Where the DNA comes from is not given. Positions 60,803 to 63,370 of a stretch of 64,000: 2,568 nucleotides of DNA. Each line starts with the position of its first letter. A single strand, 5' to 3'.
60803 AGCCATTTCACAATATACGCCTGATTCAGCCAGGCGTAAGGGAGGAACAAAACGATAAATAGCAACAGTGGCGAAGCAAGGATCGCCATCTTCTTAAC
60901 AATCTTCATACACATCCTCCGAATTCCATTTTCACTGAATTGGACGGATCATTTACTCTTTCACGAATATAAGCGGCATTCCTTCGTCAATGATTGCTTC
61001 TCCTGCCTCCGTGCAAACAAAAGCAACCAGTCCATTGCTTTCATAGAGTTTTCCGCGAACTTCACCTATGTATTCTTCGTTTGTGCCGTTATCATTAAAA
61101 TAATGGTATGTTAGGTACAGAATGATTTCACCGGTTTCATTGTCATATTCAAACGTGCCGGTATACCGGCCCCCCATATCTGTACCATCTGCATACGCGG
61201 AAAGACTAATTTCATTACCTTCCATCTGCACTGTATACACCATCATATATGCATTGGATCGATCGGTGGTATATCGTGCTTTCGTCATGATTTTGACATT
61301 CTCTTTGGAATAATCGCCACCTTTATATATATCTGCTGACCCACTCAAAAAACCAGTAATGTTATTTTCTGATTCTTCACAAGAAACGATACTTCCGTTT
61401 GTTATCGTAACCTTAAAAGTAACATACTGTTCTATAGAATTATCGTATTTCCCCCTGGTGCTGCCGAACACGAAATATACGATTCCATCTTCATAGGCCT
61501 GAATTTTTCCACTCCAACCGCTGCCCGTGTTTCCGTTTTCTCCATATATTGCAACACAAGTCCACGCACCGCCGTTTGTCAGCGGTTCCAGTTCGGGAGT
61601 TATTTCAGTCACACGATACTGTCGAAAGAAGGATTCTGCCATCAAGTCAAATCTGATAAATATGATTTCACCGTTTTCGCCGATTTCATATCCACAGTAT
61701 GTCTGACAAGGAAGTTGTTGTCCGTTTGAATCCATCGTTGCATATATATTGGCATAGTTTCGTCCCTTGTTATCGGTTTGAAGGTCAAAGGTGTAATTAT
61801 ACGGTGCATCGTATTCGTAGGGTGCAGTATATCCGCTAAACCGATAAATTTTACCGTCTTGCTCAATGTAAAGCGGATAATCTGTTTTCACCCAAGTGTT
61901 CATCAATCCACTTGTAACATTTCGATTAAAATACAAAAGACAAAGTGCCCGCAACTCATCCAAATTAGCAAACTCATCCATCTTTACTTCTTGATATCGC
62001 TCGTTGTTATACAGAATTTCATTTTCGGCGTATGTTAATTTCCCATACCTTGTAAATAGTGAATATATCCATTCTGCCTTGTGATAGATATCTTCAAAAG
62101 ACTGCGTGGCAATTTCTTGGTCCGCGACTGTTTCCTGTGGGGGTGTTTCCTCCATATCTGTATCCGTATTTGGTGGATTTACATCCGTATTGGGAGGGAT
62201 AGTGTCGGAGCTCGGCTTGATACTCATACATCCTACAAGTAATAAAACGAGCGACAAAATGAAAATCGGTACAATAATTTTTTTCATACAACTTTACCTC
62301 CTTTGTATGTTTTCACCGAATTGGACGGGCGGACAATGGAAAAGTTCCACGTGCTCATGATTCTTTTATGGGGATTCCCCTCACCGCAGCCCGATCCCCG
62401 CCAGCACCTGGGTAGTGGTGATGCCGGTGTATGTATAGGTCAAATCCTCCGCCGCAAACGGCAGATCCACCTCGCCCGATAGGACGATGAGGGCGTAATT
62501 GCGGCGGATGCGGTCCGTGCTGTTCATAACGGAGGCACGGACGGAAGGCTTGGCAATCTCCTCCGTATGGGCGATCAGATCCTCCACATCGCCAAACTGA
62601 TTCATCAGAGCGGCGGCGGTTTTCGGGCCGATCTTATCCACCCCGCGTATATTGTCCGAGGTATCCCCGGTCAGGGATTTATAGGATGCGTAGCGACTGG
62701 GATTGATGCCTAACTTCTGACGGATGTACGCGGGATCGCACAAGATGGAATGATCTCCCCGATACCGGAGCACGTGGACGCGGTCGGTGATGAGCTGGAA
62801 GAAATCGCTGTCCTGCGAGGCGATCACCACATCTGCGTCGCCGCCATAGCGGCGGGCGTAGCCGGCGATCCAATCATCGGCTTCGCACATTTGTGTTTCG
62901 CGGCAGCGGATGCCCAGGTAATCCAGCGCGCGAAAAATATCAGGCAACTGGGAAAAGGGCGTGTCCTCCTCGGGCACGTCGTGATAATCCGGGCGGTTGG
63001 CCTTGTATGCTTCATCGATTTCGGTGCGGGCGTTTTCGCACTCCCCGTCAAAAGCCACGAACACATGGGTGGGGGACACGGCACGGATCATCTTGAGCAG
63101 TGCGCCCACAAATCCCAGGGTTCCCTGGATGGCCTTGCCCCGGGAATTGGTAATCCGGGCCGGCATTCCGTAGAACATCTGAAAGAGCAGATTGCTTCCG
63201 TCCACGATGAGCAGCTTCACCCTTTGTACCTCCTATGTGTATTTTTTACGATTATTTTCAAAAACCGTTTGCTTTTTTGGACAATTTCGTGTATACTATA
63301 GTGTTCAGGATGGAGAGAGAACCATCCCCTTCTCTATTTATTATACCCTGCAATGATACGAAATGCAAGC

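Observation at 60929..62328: AT-shifted single lipoprotein gene bracketed by a 19-nt direct repeat placed 8 nt upstream of two Shine-Dalgarno sites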

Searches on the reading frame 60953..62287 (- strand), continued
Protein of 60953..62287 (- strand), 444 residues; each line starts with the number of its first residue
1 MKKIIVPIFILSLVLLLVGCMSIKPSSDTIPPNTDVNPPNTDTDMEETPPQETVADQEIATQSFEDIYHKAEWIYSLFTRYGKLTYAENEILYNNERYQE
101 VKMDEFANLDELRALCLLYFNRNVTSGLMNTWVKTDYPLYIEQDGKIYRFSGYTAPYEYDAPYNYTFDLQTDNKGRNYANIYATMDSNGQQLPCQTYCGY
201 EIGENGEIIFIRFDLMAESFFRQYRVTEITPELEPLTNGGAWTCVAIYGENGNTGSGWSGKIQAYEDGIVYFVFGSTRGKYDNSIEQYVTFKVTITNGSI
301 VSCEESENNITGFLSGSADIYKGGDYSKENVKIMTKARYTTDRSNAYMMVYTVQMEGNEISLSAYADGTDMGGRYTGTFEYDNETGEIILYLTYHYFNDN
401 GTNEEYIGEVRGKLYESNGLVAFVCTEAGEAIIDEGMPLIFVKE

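Call 66: fold_search(model_id=the predicted structure, library=pdb)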
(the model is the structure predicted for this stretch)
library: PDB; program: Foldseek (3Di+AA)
matches with E <= 10: 1050; with E <= 0.001: 3
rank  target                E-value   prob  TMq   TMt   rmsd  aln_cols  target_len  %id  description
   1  8i2e_A                4.3e-04  1.00  0.26  0.64   4.7       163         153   10  Crystal structure of Bacillus subtilis LytE in complex with IseA (released 2023-04-05)
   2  2rsx_MODEL_1_A        6.1e-04  1.00  0.27  0.65   7.1       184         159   11  Solution structure of IseA, an inhibitor protein of DL-endopeptidases from Bacillus subtilis (released 2012-10-31)
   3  8wt4_A                9.0e-04  1.00  0.26  0.64   4.6       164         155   10  Crystal structure of DL-endopeptidase CwlO complexed with IseA (released 2024-07-03)
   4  5ay9                  2.5e-03  0.28  0.11  0.12  21.8       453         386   11  Crystal structure of Ruminococcus albus 4-O-beta-D-mannosyl-D-glucose phosphorylase (RaMP1) (released 2016-03-23)
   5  8bb7_B                5.1e-03  0.69  0.14  0.13  21.6       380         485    8  Crystal structure of Mouse Plexin-B1 (20-535) in complex with VHH15 (released 2023-05-03)
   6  5c0p                  5.6e-03  0.28  0.11  0.14  20.9       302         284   13  The crystal structure of endo-arabinase from Bacteroides thetaiotaomicron VPI-5482 (released 2015-07-01)
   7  7c5x_A                5.9e-03  0.44  0.16  0.15  30.4       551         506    8  Crystal structure of the iota-carbonic anhydrase from eukaryotic microalga complexed with bicarbonate (released 2021-04-28)
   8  3was_A                6.5e-03  0.25  0.12  0.13  21.3       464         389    9  Crystal structure of 4-O-beta-D-mannosyl-D-glucose phosphorylase MGP complexed with Man-Glc+PO4 (released 2013-09-04)
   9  6cg0_D                9.2e-03  0.20  0.10  0.12  22.9       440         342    6  Cryo-EM structure of mouse RAG1/2 HFC complex (3.17 A) (released 2018-04-25)
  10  7c5y_B                1.1e-02  0.38  0.17  0.16  29.3       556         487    8  Crystal structure of the iota-carbonic anhydrase from eukaryotic microalga complexed with iodide (released 2021-04-28)
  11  5muk                  1.2e-02  0.25  0.12  0.14  21.9       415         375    9  Glycoside Hydrolase BT3686 (released 2017-04-26)
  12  2f24                  1.4e-02  0.41  0.16  0.18  18.6       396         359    8  Crystal Structure of the Human Sialidase Neu2 E111Q Mutant (released 2006-11-21)
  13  2f11                  1.5e-02  0.51  0.17  0.20  18.6       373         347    8  Crystal Structure of the Human Sialidase Neu2 in Complex with isobutyl ether mimetic Inhibitor (released 2006-11-21)
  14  3h6j                  1.6e-02  0.30  0.12  0.12  21.7       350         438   13  Crystal structure of a putative neuraminidase from Pseudomonas aeruginosa (released 2009-05-12)
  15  8jxe_A                2.1e-02  0.13  0.10  0.04  22.5       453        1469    8  rat megalin RAP complex head (released 2024-06-19)
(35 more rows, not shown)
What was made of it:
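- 60953..62287 (-): Lipoprotein gene, 444 aa. It has a signal peptide with lipobox LVGC, a Pro/Thr/Asp linker, an N-domain (about 55-232, IseA-like) and a beta-rich C-domain (about 240-443). It is compositionally foreign. The Foldseek top hits are IseA, TM 0.64 (call 66).
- On IseA / Endopep_inhib (PF16800): Foldseek gives 8i2e_A, 2rsx and 8wt4_A with probability 1.0, TM 0.64-0.65 normalised to the target, and about 163 aligned columns (call 66).
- Closest known: IseA/YoeB of Bacillus subtilis. Same: One domain of the model superposes on IseA (TM 0.64-0.65 normalised to IseA, probability 1.0; call 66).
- The top PDB matches are B. subtilis IseA, probability 1.0, TM 0.64 (call 66).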

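Call 67: search_solved_structures(query=A2, max_evalue=10, show_alignments=2)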
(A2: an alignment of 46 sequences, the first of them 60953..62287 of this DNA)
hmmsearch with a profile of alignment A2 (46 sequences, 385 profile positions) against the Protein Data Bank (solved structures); distinct sequences matched with E-value up to 10: 0.

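Call 70: search_protein_families(library=pfam, alignment_id=A2, max_evalue=1)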
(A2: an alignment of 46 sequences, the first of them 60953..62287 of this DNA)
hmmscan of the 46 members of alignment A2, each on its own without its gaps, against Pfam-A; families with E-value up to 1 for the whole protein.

A. member 1, window:60953-62287:- (444 aa): 1 family
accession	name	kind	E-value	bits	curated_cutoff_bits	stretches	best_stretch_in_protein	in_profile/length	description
PF16541.10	AltA1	-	0.93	10.8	27.5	0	280-332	10-56/110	Alternaria alternata allergen 1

B. families by the number of members that match (of 46 scanned): 39 families (the first 25 are shown)
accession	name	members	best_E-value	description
PF16800.11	Endopep_inhib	4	0.00013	IseA DL-endopeptidase inhibitor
PF07646.21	Kelch_2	2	0.0061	Kelch motif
PF16541.10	AltA1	2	0.061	Alternaria alternata allergen 1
PF03440.20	APT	2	0.068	Aerolysin/Pertussis toxin (APT) domain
PF15337.11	Vasculin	1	0.0083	Vascular protein family Vasculin-like 1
PF22003.2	MrkDrd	1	0.031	MrkD-like receptor binding domain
PF24681.1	Kelch_KLHDC2_KLHL20_DRC7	1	0.047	KLHDC2/KLHL20/DRC7 Kelch-repeats domain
PF06110.17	TXD17-like_Trx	1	0.051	Thioredoxin domain-containing protein 17-like, thioredoxin domain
PF24981.1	Beta-prop_ATRN-LZTR1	1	0.055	Attractin/LZTR1 beta-propeller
PF13159.12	DUF3994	1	0.075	Domain of unknown function (DUF3994)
PF03408.20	Foamy_virus_ENV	1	0.08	Foamy virus envelope protein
PF19765.4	DUF6252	1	0.086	Family of unknown function (DUF6252)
PF14436.11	EndoU_bacteria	1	0.086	Bacterial EndoU nuclease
PF06475.18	Glycolipid_bind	1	0.094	Putative glycolipid-binding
PF16076.10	Acyltransf_C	1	0.099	Acyltransferase C-terminus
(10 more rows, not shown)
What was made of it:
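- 60953..62287 (-): PF16800 hits 4 of 46 aligned relatives (call 70).
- On IseA / Endopep_inhib (PF16800): Four of 46 aligned relatives hit PF16800, best E 1.3e-4 (call 70).
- Closest known: IseA/YoeB of Bacillus subtilis. Same: Some aligned relatives hit PF16800 (call 70).
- PF16800 hits four aligned relatives (call 70).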

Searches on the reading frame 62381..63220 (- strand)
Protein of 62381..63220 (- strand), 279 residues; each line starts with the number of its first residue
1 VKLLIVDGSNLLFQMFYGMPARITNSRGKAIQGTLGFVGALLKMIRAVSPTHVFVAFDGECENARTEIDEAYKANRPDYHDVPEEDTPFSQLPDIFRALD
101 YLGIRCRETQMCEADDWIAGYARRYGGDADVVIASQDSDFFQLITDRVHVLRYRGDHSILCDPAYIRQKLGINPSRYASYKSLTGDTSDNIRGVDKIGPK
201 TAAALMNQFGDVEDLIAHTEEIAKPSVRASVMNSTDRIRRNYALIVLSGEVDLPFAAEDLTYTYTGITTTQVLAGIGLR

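Call 7: search_protein_families(library=pfam, proteins=[window:62381-63220:-], max_evalue=0.01)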
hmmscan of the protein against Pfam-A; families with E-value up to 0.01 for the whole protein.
window:62381-63220:- (279 aa): 3 families
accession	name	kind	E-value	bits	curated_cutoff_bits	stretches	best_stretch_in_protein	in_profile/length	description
PF02739.22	5_3_exonuc_N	-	3.4e-37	128.1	34.3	1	2-171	1-164/164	5'-3' exonuclease, N-terminal resolvase-like domain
PF01367.25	5_3_exonuc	-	3.7e-23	82.3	40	1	172-263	1-92/97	5'-3' exonuclease, C-terminal SAM fold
PF14520.12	HHH_5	-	0.0017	19.2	27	1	193-218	6-32/57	Helix-hairpin-helix domain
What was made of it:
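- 62381..63220 (-): 5'-3' exonuclease gene. It is the conserved left neighbour of the insertion site. Pfam 5_3_exonuc_N and 5_3_exonuc, E 3e-37 and 4e-23 (call 7).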

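Call 10: find_encoding_contigs(protein=window:62381-63220:-, flank=6000, max_places=10)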
Protein window:62381-63220:- (279 aa): no gene with exactly this product is on record in the collection.

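Call 12: find_related_loci(query=window:62381-63220:-, collection=genome_contigs, flank=8000)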
Query window:62381-63220:- (279 aa) in genome_contigs; peptide patterns used: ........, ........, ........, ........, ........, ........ (x = any residue, [..] = any of these).
429 stretches matched a pattern; 269 encode a relative of the query (tblastn E <= 1e-3); the best 80 are kept; 80 distinct loci.
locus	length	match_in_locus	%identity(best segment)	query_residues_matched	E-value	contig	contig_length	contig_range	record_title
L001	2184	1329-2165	91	1-279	0e+0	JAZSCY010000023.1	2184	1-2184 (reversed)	MAG: Eubacteriales bacterium isolate T1900044602_TS20190068.MAGScoT_cleanbin_000033 SGB_705_k141_2184975, whole genome s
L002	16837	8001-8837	90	1-279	1e-169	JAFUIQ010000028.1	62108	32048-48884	MAG: Clostridia bacterium isolate RGIG4529 Roe_deer_Rectum-1__c346400, whole genome shotgun sequence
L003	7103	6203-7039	87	1-279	1e-165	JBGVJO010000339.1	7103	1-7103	MAG: Eubacteriales bacterium isolate fecal_MAG_11 fecal_MAG_11_contig_0339, whole genome shotgun sequence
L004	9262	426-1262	83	1-279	9e-156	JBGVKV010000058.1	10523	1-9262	MAG: Eubacteriales bacterium isolate fecal_MAG_297 fecal_MAG_297_contig_0058, whole genome shotgun sequence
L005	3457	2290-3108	71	2-274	6e-141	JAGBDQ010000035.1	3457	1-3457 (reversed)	MAG: Oscillospiraceae bacterium isolate RGIG9023 Water_deer_Rectum-4__c38498, whole genome shotgun sequence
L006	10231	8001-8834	68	2-279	4e-132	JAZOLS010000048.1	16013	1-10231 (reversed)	MAG: Faecousia sp. isolate T1900045652_YK20190346.MAGScoT_cleanbin_000021 SGB_8219_k141_1412828, whole genome shotgun se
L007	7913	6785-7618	70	2-279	3e-132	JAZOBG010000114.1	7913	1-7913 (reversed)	MAG: Oscillospiraceae bacterium isolate T1900044758_TS20190224.MAGScoT_cleanbin_000079 SGB_2329_k141_1538670, whole geno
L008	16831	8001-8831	68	2-278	1e-130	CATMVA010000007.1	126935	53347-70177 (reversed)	MAG TPA_asm: uncultured Oscillospiraceae bacterium isolate MGG29820_1678865759 genome assembly, contig: shHF8_147, whole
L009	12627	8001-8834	67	2-279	6e-130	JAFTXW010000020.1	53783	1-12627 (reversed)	MAG: Oscillospiraceae bacterium isolate RGIG4249 Roe_deer_Colon-5__c908, whole genome shotgun sequence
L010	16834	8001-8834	68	2-279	5e-130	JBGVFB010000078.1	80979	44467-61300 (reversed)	MAG: Faecousia sp. isolate fecal_MAG_40 fecal_MAG_40_contig_0078, whole genome shotgun sequence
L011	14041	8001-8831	67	3-279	2e-128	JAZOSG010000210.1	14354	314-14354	MAG: Faecousia sp. isolate T1900045546_YK20190240.MAGScoT_cleanbin_000025 SGB_7846_k141_286086, whole genome shotgun seq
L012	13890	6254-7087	66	2-279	6e-128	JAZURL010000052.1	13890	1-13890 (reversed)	MAG: Faecousia sp. isolate T1900044851_TS20190317.MAGScoT_cleanbin_000052 SGB_3026_k141_1369453, whole genome shotgun se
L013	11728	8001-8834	67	2-279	8e-128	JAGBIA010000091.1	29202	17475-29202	MAG: Clostridia bacterium isolate RGIG9137 Water_deer_Rectum.Co__c984702, whole genome shotgun sequence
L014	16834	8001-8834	67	2-279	3e-127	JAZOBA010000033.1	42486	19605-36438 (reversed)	MAG: Oscillospiraceae bacterium isolate T1900044759_TS20190225.MAGScoT_cleanbin_000064 SGB_2342_k141_1069141, whole geno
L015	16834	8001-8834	67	2-279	6e-127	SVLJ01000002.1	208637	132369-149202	MAG: Oscillospiraceae bacterium isolate SIG484 NODE_931_length_208637_cov_12.199573, whole genome shotgun sequence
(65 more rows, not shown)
